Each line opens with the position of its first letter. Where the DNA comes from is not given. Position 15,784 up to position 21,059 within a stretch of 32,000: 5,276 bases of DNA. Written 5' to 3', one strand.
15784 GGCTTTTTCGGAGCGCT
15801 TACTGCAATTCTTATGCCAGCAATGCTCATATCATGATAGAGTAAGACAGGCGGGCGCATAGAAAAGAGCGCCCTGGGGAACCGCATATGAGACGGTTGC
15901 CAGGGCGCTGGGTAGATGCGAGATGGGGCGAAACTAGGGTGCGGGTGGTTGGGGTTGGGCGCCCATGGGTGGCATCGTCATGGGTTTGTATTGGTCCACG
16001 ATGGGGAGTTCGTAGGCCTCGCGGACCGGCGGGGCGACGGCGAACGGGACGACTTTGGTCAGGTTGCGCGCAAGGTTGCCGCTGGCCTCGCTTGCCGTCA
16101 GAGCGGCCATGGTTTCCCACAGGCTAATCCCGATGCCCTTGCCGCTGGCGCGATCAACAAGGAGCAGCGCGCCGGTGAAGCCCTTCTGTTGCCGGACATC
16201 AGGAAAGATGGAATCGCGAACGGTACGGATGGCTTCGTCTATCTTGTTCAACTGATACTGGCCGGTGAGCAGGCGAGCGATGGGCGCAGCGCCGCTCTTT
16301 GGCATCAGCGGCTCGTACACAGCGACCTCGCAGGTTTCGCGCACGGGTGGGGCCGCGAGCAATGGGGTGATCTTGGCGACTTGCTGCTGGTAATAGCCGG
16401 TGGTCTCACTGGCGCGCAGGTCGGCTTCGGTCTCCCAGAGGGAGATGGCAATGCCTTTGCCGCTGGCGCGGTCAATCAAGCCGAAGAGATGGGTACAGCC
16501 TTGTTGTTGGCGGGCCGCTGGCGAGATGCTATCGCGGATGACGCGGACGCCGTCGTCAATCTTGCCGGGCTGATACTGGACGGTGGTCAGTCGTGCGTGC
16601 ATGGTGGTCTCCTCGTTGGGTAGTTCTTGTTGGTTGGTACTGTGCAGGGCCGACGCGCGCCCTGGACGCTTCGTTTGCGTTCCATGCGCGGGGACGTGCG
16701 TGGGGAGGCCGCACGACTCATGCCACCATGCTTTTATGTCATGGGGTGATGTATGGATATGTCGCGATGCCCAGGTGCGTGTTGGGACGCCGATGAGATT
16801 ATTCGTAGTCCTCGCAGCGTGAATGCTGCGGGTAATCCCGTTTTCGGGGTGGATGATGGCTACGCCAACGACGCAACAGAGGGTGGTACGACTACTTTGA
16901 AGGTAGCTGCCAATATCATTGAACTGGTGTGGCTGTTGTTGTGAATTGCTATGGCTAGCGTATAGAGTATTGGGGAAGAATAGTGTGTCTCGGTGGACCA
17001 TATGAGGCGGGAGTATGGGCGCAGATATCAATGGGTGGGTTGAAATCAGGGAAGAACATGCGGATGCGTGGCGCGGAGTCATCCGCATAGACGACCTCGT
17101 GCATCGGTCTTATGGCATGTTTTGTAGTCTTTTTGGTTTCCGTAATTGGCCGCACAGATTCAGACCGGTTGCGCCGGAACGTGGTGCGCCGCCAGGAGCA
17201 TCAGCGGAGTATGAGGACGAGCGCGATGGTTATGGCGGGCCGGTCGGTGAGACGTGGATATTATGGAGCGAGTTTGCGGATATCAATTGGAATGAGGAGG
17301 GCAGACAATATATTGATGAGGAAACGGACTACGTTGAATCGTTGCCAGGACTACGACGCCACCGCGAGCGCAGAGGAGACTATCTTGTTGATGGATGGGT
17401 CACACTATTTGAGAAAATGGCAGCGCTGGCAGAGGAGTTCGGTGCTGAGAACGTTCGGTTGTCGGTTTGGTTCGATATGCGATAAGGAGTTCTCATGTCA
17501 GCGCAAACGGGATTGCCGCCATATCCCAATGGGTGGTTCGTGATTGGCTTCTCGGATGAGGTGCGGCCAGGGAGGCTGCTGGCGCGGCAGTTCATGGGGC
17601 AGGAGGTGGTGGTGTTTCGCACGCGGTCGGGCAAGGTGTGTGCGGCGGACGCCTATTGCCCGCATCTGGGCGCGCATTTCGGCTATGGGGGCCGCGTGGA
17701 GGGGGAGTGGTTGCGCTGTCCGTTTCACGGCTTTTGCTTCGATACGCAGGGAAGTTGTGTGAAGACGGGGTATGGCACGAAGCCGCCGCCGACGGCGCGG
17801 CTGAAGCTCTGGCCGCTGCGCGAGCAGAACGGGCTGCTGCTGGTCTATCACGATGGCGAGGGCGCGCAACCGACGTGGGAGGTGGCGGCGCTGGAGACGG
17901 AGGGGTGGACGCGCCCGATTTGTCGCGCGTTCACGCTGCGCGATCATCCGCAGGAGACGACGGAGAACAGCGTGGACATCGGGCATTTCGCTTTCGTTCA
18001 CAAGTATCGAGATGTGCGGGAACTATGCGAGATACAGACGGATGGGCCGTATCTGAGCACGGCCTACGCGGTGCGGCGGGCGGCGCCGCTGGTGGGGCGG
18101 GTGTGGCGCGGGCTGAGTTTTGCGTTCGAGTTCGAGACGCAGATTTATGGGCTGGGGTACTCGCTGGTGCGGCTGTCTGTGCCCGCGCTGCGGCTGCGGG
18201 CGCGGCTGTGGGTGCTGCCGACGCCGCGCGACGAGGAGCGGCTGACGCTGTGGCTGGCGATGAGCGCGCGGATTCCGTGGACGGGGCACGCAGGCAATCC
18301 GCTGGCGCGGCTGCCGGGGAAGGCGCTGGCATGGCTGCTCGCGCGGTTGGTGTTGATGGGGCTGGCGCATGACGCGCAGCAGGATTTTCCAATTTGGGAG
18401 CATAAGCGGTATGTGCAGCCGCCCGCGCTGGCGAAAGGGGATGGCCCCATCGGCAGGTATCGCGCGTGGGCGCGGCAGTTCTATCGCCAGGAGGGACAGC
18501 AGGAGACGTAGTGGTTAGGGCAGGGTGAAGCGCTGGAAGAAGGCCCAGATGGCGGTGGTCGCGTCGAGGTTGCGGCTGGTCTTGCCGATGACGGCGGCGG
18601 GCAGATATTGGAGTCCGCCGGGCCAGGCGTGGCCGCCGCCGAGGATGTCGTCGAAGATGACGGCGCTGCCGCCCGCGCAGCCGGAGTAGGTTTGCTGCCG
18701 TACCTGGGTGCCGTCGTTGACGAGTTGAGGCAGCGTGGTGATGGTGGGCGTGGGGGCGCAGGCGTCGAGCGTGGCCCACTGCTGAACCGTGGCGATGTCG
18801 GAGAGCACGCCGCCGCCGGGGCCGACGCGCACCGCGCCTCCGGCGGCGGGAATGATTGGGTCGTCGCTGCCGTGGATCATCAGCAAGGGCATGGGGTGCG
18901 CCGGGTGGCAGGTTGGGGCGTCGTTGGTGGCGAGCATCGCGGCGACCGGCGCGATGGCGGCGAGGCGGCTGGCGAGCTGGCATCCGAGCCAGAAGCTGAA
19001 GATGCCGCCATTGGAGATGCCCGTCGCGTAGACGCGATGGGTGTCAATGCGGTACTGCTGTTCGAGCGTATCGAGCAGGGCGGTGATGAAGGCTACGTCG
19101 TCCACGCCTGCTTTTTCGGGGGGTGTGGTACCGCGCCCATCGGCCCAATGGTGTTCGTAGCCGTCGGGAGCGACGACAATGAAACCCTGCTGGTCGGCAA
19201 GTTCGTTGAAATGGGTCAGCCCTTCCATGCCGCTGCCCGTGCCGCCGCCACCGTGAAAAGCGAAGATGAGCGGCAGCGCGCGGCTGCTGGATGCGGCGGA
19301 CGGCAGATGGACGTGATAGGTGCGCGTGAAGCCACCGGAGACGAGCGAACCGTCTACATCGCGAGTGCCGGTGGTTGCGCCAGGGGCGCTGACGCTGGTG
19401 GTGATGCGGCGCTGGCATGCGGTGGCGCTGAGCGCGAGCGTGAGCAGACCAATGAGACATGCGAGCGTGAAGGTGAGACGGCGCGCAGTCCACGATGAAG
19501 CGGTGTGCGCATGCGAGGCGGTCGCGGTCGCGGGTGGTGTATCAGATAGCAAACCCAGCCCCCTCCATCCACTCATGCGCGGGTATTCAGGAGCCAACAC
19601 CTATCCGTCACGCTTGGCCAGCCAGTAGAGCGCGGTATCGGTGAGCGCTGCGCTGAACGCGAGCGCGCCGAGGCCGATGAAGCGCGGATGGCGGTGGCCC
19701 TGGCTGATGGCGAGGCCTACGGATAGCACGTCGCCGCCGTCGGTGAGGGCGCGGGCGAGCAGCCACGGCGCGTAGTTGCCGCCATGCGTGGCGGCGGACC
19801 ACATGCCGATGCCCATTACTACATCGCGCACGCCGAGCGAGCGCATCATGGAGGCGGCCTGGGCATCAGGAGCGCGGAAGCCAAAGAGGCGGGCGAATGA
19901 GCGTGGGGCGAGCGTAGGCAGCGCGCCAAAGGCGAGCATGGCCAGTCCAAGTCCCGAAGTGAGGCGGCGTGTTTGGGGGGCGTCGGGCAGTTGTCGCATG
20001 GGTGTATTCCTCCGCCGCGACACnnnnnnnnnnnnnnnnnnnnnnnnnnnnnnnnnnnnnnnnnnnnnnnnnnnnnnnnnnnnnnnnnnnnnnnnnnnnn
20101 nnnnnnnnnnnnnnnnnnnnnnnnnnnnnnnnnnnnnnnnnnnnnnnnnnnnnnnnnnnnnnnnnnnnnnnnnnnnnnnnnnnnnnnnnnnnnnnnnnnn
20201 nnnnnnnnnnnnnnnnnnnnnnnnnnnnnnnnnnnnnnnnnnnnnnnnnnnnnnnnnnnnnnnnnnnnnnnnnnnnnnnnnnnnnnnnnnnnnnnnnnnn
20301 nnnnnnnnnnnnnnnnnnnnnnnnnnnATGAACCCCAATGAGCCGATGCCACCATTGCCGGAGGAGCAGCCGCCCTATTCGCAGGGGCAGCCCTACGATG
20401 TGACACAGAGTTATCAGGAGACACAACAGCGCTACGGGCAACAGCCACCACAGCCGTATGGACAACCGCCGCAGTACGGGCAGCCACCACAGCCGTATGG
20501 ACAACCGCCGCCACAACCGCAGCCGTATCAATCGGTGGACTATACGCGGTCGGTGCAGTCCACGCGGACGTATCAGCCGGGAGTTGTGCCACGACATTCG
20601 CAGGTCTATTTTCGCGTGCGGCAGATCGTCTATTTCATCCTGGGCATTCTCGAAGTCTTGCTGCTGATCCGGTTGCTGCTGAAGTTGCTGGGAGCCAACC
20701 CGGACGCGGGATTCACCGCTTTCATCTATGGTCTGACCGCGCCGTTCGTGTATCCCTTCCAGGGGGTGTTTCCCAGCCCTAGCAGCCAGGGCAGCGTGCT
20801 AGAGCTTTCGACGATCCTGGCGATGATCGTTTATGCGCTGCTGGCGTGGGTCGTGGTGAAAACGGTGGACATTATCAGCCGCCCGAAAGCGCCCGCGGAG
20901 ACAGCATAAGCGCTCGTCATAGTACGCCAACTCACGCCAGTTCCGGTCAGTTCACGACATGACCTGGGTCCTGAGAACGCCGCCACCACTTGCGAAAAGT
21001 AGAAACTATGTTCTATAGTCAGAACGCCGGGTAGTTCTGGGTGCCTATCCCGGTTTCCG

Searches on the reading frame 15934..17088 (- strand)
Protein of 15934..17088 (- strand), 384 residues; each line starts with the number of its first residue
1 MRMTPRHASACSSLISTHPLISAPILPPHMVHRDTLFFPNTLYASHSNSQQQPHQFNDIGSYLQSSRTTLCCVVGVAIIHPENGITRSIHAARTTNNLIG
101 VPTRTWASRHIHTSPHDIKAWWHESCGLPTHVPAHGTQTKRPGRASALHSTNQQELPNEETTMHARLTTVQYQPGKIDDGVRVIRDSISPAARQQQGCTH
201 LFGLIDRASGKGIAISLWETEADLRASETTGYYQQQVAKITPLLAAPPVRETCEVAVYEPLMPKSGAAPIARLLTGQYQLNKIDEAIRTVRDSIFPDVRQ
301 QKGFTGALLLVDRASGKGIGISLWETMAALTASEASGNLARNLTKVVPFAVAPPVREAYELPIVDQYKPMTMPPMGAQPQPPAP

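Call 22: search_protein_families(library=pfam, proteins=[window:15934-17088:-], max_evalue=0.01)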
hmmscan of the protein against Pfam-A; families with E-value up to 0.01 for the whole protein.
window:15934-17088:- (384 aa): 1 family
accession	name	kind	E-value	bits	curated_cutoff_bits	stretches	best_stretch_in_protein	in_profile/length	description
PF03992.22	ABM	-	1.6e-05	25.5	23.1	0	163-237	1-76/78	Antibiotic biosynthesis monooxygenase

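Call 42: search_protein_families(library=phrogs, proteins=[window:15934-17088:-], max_evalue=0.01)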
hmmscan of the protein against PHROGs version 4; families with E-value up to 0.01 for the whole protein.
window:15934-17088:- (384 aa): 0 families

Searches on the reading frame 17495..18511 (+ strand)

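Call 22: search_protein_families(library=pfam, proteins=[window:17495-18511:+], max_evalue=0.01)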
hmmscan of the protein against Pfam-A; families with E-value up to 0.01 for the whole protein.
window:17495-18511:+ (338 aa): 3 families
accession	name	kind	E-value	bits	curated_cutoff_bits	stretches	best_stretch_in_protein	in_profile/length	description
PF19298.5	KshA_C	-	7.2e-26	92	23.3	1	117-330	1-207/207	3-Ketosteroid 9alpha-hydroxylase C-terminal domain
PF00355.32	Rieske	-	2.8e-20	72.5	20.3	1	14-91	2-78/88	Rieske [2Fe-2S] domain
PF13806.12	Rieske_2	-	6.9e-05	23.2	27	1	14-116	2-102/104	Rieske-like [2Fe-2S] domain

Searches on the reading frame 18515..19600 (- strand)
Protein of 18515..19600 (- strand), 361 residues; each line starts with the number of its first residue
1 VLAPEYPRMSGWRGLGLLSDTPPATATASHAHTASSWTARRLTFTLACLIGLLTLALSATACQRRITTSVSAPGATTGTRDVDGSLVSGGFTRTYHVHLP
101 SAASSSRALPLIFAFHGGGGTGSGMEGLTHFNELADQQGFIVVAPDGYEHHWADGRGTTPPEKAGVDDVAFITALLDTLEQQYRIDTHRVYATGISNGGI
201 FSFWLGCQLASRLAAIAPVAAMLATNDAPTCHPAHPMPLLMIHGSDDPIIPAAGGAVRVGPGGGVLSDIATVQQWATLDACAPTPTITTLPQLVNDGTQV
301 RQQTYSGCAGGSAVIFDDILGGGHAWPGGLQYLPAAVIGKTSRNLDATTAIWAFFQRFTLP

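Call 22: search_protein_families(library=pfam, proteins=[window:18515-19600:-], max_evalue=0.01)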
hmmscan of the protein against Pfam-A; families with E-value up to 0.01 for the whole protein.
window:18515-19600:- (361 aa): 8 families
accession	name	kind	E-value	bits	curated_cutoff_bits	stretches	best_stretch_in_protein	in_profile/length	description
PF10503.15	Esterase_PHB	-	1.6e-09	37.7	23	1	94-217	2-126/219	Esterase PHB depolymerase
PF00756.26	Esterase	-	5.1e-06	26.9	22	1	93-213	8-140/251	Putative esterase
PF20434.5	BD-FAE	-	1.4e-05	25.2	26.8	1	98-207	4-108/215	BD-FAE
PF02230.22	Abhydrolase_2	-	5.3e-05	23.6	23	1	171-254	89-174/217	Phospholipase/Carboxylesterase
PF00326.27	Peptidase_S9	-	7.8e-05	22.7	22.6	1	137-214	12-90/213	Prolyl oligopeptidase family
PF12146.15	Hydrolase_4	-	0.00074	19.3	27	0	111-227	6-115/239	Serine aminopeptidase, S33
PF00561.26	Abhydrolase_1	-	0.0029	17.7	25.8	0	110-235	1-107/245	alpha/beta hydrolase fold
PF01738.24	DLH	-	0.0074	16.3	21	0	137-253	39-160/217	Dienelactone hydrolase family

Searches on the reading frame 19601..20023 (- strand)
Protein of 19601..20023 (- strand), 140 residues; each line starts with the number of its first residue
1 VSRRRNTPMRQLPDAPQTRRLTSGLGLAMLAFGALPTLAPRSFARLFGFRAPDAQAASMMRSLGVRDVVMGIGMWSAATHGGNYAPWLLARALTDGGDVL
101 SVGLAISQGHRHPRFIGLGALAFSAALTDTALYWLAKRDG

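Call 22: search_protein_families(library=pfam, proteins=[window:19601-20023:-], max_evalue=0.01)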
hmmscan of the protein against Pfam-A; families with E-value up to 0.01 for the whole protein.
window:19601-20023:- (140 aa): 2 families
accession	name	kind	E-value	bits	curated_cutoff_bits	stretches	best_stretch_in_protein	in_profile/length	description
PF14087.12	DUF4267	-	1e-10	42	27.8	1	26-106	1-83/110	Domain of unknown function (DUF4267)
PF14248.12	DUF4345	-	0.00087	19.7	26.5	1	24-82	8-67/119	Domain of unknown function (DUF4345)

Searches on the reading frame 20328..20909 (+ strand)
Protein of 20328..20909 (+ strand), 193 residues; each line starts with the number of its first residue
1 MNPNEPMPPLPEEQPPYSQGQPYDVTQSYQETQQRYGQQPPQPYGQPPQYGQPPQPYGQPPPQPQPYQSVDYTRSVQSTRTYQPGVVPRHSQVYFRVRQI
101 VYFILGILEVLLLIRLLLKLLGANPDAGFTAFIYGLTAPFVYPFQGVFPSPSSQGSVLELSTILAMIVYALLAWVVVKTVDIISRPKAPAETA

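Call 13: search_protein_families(library=pfam, proteins=[window:20328-20909:+], max_evalue=0.01)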
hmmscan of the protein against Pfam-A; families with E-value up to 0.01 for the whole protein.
window:20328-20909:+ (193 aa): 1 family
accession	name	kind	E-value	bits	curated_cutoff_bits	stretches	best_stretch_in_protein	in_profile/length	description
PF02325.22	YGGT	-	1.5e-09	38.5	27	1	102-175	1-69/70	YGGT family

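Call 14: search_protein_families(library=phrogs, proteins=[window:20328-20909:+], max_evalue=0.001)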
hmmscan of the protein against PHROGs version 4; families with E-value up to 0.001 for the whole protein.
window:20328-20909:+ (193 aa): 0 families
